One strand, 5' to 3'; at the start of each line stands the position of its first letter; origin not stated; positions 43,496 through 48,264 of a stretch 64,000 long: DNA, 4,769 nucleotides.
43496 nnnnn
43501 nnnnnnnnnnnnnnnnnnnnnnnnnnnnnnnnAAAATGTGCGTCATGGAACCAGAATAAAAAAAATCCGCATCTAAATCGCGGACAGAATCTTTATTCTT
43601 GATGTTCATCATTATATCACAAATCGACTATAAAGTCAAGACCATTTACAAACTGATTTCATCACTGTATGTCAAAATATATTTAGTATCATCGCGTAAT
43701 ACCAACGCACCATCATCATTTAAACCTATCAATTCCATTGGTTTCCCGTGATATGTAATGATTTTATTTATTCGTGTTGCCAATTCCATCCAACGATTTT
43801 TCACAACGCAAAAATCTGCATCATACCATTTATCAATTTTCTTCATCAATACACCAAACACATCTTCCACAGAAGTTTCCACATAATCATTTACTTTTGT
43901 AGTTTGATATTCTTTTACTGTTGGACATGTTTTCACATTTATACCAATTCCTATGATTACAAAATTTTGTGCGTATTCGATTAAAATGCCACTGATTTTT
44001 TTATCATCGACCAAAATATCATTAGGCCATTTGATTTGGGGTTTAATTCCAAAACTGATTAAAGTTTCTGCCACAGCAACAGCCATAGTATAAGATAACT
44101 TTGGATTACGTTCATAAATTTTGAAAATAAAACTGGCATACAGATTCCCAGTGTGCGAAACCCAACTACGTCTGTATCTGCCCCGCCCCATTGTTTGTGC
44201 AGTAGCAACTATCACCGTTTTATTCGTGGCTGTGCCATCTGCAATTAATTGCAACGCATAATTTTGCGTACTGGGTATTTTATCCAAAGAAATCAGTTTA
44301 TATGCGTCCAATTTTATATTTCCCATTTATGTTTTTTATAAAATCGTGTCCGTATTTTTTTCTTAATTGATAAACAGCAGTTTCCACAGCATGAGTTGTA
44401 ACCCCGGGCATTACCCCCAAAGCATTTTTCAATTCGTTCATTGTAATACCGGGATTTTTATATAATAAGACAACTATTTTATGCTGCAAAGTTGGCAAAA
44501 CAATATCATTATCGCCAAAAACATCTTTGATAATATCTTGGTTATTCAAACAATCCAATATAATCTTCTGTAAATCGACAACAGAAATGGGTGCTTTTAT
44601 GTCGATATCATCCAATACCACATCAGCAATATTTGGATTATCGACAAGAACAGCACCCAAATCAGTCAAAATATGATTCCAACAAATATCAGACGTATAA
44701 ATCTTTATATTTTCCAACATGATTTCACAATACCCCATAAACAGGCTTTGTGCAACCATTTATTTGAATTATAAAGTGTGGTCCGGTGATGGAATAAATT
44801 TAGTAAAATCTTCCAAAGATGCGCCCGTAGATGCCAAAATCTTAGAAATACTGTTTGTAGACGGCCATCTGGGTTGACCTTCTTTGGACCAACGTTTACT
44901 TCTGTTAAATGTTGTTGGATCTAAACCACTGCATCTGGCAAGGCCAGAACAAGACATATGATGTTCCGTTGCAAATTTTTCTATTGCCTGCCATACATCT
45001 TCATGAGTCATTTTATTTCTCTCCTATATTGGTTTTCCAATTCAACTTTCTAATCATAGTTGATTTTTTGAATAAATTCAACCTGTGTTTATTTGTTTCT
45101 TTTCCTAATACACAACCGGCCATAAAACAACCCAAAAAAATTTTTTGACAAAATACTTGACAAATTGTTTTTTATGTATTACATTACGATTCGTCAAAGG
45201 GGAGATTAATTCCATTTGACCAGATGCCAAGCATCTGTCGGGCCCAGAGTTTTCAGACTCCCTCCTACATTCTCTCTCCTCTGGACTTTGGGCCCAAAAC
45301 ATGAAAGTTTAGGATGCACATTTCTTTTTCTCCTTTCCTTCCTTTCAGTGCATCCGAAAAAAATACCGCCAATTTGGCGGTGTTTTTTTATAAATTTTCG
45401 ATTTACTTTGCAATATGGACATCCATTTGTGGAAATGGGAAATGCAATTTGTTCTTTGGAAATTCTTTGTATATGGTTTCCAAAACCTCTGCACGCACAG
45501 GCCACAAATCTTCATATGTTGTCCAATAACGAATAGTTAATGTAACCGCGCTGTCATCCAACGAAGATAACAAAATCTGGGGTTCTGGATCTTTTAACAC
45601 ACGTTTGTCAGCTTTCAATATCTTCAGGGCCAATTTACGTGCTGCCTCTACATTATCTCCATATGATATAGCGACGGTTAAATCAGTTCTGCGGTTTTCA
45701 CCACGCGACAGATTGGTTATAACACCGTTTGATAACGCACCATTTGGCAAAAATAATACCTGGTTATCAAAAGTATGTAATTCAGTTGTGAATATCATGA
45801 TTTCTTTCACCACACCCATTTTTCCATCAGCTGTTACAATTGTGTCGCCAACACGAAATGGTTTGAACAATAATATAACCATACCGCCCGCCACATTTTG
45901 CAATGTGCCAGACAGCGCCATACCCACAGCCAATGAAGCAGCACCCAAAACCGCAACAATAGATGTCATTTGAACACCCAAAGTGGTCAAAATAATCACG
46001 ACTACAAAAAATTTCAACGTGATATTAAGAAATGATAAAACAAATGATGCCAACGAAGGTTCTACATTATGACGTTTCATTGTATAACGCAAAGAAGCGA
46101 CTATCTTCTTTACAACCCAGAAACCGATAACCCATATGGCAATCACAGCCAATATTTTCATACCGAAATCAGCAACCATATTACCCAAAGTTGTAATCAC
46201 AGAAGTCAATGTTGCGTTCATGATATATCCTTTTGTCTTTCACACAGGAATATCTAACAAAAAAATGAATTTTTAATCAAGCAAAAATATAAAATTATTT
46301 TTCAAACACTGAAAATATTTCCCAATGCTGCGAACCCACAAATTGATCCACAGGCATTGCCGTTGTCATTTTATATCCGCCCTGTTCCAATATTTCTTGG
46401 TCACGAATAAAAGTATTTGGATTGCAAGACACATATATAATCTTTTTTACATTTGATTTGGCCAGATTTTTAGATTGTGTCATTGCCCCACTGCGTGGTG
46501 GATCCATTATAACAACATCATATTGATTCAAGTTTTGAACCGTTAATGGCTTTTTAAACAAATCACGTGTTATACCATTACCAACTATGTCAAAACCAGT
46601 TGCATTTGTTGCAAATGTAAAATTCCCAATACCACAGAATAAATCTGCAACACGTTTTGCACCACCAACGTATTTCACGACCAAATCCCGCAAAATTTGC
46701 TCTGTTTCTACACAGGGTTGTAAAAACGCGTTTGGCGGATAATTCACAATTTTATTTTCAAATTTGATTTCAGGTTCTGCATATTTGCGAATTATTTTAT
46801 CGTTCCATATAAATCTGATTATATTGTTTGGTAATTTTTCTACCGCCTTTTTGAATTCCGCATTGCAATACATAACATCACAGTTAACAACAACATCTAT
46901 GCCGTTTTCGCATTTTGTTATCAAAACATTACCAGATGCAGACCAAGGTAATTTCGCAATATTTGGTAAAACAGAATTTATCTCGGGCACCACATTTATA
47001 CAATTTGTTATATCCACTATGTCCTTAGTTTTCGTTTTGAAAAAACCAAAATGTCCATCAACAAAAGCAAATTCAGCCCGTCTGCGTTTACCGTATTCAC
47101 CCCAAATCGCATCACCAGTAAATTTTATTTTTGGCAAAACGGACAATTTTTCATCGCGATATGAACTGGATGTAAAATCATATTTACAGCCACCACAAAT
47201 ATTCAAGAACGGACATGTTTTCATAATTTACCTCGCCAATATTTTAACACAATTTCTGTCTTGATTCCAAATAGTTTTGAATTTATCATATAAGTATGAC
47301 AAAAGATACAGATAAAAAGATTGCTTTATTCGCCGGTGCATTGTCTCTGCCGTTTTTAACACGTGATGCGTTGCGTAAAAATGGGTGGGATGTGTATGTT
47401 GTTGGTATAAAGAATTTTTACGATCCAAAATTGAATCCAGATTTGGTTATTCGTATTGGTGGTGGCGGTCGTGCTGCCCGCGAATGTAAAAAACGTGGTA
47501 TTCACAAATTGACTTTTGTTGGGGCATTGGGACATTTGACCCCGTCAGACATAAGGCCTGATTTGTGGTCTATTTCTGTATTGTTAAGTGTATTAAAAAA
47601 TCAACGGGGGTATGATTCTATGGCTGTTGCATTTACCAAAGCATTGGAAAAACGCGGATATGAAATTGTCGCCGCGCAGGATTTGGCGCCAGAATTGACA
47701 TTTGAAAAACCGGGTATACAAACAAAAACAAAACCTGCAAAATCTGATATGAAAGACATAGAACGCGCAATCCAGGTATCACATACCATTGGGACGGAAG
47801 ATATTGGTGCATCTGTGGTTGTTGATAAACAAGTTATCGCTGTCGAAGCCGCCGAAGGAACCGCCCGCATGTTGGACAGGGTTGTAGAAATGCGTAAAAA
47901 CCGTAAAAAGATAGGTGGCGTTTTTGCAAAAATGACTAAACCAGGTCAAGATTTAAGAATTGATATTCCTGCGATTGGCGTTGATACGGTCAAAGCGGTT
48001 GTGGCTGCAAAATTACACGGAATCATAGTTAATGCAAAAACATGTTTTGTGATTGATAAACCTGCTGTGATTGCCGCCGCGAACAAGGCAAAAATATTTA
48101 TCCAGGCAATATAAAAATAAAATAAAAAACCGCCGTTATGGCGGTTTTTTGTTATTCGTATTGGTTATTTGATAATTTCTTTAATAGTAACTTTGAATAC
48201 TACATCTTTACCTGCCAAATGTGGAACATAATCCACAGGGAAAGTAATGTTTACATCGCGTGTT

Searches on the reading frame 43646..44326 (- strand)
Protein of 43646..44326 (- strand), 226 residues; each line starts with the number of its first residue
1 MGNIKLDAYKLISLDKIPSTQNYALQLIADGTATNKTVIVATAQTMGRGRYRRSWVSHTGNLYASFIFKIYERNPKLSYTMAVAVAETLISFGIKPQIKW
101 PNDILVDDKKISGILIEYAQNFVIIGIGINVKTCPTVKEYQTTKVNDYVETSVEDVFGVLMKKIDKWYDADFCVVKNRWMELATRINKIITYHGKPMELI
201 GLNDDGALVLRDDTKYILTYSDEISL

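Call 23: search_protein_families(library=pfam, proteins=[window:43646-44326:-], max_evalue=0.001)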
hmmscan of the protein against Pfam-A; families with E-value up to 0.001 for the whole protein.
window:43646-44326:- (226 aa): 2 families
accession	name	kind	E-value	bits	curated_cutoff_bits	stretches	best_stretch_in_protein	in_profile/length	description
PF03099.24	BPL_LplA_LipB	-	6.6e-19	68.6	21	1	17-130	5-133/133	Biotin/lipoate A/B protein ligase family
PF21948.1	LplA-B_cat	-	2e-06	28.3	27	1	59-135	72-150/200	Lipoyl protein ligase A/B catalytic domain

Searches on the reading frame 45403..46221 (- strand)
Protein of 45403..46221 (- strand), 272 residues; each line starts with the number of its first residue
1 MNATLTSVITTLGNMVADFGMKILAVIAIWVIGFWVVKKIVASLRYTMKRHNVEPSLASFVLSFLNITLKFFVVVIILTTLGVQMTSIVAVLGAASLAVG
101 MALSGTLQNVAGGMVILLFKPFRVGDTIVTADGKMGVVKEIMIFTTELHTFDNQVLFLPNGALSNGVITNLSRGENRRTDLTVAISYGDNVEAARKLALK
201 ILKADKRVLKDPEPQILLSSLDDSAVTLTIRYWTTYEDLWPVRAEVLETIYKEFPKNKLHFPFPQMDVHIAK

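Call 23: search_protein_families(library=pfam, proteins=[window:45403-46221:-], max_evalue=0.001)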
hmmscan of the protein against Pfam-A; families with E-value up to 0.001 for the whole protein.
window:45403-46221:- (272 aa): 4 families
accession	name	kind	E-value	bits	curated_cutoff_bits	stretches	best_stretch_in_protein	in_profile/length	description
PF00924.24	MS_channel_2nd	-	2.1e-16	60.2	20.2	1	106-173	2-68/68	Mechanosensitive ion channel, beta-domain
PF21082.3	MS_channel_3rd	-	1.6e-12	48.1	21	1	181-261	3-88/88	Mechanosensitive ion channel MscS, C-terminal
PF21088.3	MS_channel_1st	-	4.8e-05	23.7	23.1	1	65-103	3-41/42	Mechanosensitive ion channel, transmembrane helices 2/3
PF05552.17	MS_channel_1st_1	-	0.00085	19.6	22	1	10-53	4-47/50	Mechanosensitive ion channel, conserved TM helix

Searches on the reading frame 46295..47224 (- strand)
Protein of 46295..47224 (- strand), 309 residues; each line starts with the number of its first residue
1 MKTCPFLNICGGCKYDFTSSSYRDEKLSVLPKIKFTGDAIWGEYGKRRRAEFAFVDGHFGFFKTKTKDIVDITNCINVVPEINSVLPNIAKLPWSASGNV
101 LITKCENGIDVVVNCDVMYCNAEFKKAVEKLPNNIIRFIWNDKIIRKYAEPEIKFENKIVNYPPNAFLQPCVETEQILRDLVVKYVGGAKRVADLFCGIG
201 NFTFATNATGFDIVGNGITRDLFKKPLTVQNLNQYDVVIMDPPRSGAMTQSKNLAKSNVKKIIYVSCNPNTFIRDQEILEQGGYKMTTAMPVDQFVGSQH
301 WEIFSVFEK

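Call 23: search_protein_families(library=pfam, proteins=[window:46295-47224:-], max_evalue=0.001)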
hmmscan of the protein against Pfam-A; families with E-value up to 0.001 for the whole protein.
window:46295-47224:- (309 aa): 1 family
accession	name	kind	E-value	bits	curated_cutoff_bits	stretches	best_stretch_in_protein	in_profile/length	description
PF05958.17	tRNA_U5-meth_tr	-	3.2e-13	49.9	23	1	234-303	283-350/357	tRNA (Uracil-5-)-methyltransferase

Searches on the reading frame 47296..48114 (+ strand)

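Call 23: search_protein_families(library=pfam, proteins=[window:47296-48114:+], max_evalue=0.001)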
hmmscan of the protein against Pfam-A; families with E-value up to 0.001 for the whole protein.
window:47296-48114:+ (272 aa): 2 families
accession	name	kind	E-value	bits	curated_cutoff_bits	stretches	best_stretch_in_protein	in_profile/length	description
PF06230.17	LpxI_C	-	1.6e-37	128.7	25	1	139-269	2-130/131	LpxI C-terminal domain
PF17930.7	LpxI_N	-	4.4e-16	59.5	25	1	8-134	1-129/129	LpxI N-terminal domain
